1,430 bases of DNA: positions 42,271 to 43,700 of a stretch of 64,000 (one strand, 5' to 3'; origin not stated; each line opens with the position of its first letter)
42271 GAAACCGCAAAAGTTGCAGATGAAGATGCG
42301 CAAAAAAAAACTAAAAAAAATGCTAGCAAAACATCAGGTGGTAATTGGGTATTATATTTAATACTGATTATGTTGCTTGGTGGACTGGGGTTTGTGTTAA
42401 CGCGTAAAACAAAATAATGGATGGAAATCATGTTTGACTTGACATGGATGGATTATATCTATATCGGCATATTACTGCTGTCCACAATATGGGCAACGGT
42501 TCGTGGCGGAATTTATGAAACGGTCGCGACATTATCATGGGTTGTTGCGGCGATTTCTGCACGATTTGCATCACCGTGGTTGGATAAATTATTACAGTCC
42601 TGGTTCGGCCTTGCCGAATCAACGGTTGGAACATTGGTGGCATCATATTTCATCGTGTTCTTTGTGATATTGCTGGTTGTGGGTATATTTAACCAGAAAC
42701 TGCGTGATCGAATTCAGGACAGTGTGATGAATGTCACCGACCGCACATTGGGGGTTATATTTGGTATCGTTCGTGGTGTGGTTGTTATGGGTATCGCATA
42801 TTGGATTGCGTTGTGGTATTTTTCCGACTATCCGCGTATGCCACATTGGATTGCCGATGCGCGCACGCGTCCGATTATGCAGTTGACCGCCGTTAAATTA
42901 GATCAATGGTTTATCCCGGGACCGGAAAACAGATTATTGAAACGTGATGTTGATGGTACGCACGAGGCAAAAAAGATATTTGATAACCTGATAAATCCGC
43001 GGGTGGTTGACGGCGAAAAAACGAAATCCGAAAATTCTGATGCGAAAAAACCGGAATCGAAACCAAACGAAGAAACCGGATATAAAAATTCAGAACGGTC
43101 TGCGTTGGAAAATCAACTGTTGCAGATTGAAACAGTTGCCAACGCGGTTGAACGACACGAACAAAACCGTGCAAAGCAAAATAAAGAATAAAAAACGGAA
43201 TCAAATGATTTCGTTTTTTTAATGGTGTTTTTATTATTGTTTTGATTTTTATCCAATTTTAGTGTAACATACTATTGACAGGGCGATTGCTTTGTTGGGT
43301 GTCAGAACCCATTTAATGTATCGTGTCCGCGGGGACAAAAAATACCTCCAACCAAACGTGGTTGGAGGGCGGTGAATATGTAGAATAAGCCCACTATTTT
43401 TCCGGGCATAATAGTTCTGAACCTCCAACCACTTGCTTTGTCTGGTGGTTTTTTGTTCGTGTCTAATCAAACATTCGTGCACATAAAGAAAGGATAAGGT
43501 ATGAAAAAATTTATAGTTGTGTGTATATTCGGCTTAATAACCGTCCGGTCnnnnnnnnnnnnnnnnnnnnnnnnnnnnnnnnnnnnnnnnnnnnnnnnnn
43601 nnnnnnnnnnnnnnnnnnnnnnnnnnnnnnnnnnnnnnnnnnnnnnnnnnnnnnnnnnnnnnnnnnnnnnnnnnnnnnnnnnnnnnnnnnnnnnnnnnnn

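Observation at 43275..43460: Leader with two CCUCCAACCA copies and alternative hairpins upstream of the secreted-protein trio: candidate attenuator or small RNA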

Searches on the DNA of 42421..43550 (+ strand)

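Call 4: search_rna_families(source=window, start=43150, end=43550, threshold=evalue, max_evalue=10, show_alignments=3)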
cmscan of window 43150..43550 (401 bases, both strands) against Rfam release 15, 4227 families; matches with E-value up to 10: 6.
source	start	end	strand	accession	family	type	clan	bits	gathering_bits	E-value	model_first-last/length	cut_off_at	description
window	43168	43219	+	RF02427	SpF10_sRNA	Gene; sRNA;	-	21.4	60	0.11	1-57/57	no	Streptococcus sRNA SpF10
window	43337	43453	-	RF00021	Spot_42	Gene; sRNA;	-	17.9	80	0.49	1-115/115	no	Spot 42 RNA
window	43150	43228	+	RF02058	STnc400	Gene;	-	16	80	1.7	46-125/125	5'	Gammaproteobacterial sRNA STnc400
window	43155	43224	-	RF01485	rli61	Cis-reg;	-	15.1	50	4.5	1-106/106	no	Listeria sRNA rli61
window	43191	43243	-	RF01675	CrcZ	Gene; sRNA;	-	13.1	95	0.2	1-398/398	no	Pseudomonas sRNA CrcZ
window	43184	43207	+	RF00617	cHP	Cis-reg;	CL00129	13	40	6.3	1-45/45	no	Flavivirus capsid hairpin cHP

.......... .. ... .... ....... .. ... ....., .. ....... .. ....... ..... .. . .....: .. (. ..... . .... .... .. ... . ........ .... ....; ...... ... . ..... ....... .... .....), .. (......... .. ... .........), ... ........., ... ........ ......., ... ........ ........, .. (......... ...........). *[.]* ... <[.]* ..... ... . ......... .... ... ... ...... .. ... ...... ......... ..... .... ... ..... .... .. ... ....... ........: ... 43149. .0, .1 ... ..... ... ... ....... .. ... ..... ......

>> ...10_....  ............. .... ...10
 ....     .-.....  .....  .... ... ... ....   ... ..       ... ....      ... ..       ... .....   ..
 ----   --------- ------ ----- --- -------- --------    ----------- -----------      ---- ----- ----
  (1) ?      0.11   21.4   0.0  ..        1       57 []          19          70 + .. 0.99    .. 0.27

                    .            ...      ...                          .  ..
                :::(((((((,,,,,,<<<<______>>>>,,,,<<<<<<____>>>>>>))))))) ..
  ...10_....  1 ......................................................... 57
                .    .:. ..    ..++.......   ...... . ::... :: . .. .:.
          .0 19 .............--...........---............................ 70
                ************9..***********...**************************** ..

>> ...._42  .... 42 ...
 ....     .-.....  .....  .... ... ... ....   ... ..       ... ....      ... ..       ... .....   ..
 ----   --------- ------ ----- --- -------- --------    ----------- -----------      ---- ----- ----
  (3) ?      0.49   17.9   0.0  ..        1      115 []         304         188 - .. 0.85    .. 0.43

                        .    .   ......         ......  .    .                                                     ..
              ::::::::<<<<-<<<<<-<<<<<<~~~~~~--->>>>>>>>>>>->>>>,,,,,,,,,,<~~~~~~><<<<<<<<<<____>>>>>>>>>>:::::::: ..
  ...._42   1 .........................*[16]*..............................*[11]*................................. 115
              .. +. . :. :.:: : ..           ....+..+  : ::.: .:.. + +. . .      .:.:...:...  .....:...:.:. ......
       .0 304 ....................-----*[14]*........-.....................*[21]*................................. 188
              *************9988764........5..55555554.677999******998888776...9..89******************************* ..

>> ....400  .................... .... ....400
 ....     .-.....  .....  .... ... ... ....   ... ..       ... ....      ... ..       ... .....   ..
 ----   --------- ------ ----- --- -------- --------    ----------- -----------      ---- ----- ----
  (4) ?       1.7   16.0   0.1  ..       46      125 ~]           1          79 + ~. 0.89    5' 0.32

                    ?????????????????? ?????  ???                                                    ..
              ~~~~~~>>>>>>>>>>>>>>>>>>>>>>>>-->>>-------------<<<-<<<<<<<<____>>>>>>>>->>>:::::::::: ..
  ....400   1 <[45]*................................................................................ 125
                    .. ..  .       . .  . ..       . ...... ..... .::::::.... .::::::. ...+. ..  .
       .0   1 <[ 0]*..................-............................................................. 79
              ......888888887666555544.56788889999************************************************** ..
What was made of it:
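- On Any described RNA family (Rfam 15, including all riboswitch classes, T-box, and the alpha-r and CcsR-type sRNAs held there): The best hit overlapping the RNA (43277-43455) is Spot 42 on the minus strand, at 17.9 bits against a gathering score of 80 (call 4).
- A weak Spot 42-like Rfam alignment on the minus strand comes from this hairpin (call 4, E = 0.49).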

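Call 34: build_rna_model(alignment_id=A2, structure=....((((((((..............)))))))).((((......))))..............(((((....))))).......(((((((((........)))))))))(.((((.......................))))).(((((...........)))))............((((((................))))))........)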
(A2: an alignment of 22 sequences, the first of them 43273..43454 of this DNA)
Model R1 built from alignment A2 (22 sequences, 214 columns); structure: as given.
model positions 174; base pairs 41; branch points 6; effective number of sequences 4.18; information 0.59 bits per position. Calibrated on 0.2 Mb of random sequence (short: E-values are rough).
structure used (alignment columns):
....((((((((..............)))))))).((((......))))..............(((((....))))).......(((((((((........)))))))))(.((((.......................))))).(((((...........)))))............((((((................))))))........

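Call 36: search_with_rna_model(model_id=R1, sources=[window, L001, L002, L003, L004, L005, L006, L007, L008, L009, L010, L011, L012, L013, L014, L015, L016, L017, L018, L019, L020, L021, L022, L023, L024, L025, L026, L027, L028, L029, L030, L031, L032, L033, L034, L035, L036, L037, L038, L039, L040, L041, L042, L043, L044, L045, L046, L047, L048, L049, L050, L051, L052, L053, L054, L055, L056, L057, L058, L059, L060, L061, L062, L063, L064, L065, L066, L067, L068, L069, L070, L071, L072, L073, L074, L075, L076, L077, L078, L079, L080], max_evalue=1, make_alignment=true)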
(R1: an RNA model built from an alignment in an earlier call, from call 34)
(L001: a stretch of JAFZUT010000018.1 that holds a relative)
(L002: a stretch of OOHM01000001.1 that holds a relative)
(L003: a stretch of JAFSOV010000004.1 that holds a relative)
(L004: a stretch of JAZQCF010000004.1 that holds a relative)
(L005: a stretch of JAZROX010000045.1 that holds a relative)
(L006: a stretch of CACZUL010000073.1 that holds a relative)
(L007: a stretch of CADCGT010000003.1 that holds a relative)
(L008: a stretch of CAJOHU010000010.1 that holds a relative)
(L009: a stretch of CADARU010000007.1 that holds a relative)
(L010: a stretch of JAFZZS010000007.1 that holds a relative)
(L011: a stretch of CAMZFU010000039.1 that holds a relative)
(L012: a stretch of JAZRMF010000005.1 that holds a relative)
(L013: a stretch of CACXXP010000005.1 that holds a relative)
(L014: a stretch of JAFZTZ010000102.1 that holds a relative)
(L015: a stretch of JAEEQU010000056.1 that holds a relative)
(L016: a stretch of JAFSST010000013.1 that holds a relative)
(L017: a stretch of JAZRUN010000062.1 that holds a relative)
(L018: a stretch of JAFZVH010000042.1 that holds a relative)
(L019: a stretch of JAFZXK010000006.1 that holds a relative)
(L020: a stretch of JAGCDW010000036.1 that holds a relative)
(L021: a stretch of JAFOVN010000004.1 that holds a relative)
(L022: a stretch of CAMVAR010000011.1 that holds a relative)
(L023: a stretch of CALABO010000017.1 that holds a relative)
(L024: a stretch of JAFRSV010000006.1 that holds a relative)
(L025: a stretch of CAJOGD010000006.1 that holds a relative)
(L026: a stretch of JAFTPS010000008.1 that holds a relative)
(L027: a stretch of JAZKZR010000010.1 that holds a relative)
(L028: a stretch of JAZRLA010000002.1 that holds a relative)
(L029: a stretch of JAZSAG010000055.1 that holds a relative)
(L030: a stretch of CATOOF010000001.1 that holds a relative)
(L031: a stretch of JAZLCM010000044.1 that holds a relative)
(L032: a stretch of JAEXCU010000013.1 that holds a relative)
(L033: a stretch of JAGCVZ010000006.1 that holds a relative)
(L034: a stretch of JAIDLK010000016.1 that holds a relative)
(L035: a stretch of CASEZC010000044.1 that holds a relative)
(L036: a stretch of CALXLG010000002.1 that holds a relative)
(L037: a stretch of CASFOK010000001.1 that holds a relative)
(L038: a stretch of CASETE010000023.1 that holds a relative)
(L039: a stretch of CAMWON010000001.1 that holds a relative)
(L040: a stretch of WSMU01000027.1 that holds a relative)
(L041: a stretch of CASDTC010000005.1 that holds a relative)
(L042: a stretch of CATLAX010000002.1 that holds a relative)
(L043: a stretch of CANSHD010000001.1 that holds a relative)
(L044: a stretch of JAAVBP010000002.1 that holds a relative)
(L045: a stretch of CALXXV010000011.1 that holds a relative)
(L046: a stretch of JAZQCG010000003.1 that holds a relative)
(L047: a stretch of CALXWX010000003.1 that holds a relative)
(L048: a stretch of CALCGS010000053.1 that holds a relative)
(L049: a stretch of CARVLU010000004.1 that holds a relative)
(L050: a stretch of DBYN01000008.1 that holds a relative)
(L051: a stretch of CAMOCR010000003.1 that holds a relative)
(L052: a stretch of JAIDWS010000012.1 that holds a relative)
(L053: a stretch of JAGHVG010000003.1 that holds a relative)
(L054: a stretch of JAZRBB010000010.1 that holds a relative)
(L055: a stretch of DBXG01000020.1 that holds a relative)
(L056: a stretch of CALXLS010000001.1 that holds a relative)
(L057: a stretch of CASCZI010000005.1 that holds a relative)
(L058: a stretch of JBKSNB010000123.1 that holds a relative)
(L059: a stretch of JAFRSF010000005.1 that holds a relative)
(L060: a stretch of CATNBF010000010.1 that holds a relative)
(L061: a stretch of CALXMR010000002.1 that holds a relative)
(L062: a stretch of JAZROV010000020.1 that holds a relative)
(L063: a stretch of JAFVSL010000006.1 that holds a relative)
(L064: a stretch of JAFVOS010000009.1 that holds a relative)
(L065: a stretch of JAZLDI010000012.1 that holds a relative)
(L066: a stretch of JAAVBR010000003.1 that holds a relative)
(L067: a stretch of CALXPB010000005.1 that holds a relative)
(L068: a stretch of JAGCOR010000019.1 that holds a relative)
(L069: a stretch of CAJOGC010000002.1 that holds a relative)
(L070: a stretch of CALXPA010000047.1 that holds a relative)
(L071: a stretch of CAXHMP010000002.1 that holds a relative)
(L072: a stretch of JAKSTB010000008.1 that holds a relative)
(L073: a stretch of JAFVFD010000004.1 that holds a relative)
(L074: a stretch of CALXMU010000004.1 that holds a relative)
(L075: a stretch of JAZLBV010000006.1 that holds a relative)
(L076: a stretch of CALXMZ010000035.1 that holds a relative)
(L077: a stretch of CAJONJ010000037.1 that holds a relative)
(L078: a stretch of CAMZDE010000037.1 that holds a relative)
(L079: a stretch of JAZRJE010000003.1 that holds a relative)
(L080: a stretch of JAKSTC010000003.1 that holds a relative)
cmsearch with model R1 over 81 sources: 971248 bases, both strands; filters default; matches with E-value up to 1: 46.
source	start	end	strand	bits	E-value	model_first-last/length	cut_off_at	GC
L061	4173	4342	+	157.5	2.8e-35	1-174/174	no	0.46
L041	4183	4352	+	150.8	1.2e-33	1-174/174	no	0.44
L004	6849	7028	+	148.3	4.7e-33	1-174/174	no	0.44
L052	7188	7363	-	147.6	6.8e-33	1-174/174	no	0.45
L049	7019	7193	-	146.3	1.4e-32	1-174/174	no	0.43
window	43273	43454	+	144.8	3.2e-32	1-174/174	no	0.45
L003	6844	7026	+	140.8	3e-31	1-174/174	no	0.48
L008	6820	7000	+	138.2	1.3e-30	1-174/174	no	0.49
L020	2932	3116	+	136.4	3.5e-30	1-174/174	no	0.45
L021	5226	5410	+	136.4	3.5e-30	1-174/174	no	0.45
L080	2116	2287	-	131.4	5.6e-29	1-174/174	no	0.41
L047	4172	4347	+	121.2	1.7e-26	1-174/174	no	0.41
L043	709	862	-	121.1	1.8e-26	1-174/174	no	0.44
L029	3036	3208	-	120.2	2.9e-26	1-174/174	no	0.43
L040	5377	5530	+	118.8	6.4e-26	1-174/174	no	0.44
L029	2652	2809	-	117.1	1.6e-25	1-174/174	no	0.42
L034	34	182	-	110.9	5.1e-24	1-174/174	no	0.44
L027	3731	3915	-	109.6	1e-23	1-174/174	no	0.39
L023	3089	3272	-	108.4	2e-23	1-174/174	no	0.39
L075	7282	7471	+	107.6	3.2e-23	1-174/174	no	0.4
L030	11319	11469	+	102.8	4.6e-22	1-174/174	no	0.43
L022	1554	1728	+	102.8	4.7e-22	1-174/174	no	0.4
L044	1622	1770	-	96.2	1.8e-20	1-174/174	no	0.48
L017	53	210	-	86.4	4.2e-18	1-174/174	no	0.43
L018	2919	3103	+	47.8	9e-09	1-174/174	no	0.46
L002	6906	7080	+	29.6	0.00023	1-174/174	no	0.45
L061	2146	2287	-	27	0.00093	1-174/174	no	0.4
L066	7454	7635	+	25.6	0.0021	1-174/174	no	0.47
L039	8291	8500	+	22.5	0.011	1-174/174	no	0.49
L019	6833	7049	+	21.1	0.024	1-174/174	no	0.49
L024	465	688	+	19.8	0.053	1-174/174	no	0.47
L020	2999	3186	-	19.3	0.067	1-174/174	no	0.37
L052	9299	9422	+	19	0.08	1-174/174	no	0.31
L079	12364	12489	+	19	0.083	1-174/174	no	0.31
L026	10388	10520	-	17.8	0.16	1-174/174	no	0.38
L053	6745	6918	-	17.5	0.19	1-174/174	no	0.36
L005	6848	7064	+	17.4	0.2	1-174/174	no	0.5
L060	11180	11384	-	16.8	0.27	1-174/174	no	0.39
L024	11549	11651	-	16.7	0.29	1-174/174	no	0.27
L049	6968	7129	+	16.7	0.3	1-174/174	no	0.36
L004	6914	7095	-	15.7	0.5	1-174/174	no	0.37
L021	5293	5447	-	15.4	0.59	1-174/174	no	0.36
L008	9097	9234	-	15.3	0.64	1-174/174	no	0.36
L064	7248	7419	+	14.7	0.89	1-174/174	no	0.35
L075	6637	6765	-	14.6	0.91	1-174/174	no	0.32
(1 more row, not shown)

Alignment A3: 46 matches aligned to the model, 440 columns, each read 5' to 3' on its own strand. Consensus structure (alignment columns), stored with it:
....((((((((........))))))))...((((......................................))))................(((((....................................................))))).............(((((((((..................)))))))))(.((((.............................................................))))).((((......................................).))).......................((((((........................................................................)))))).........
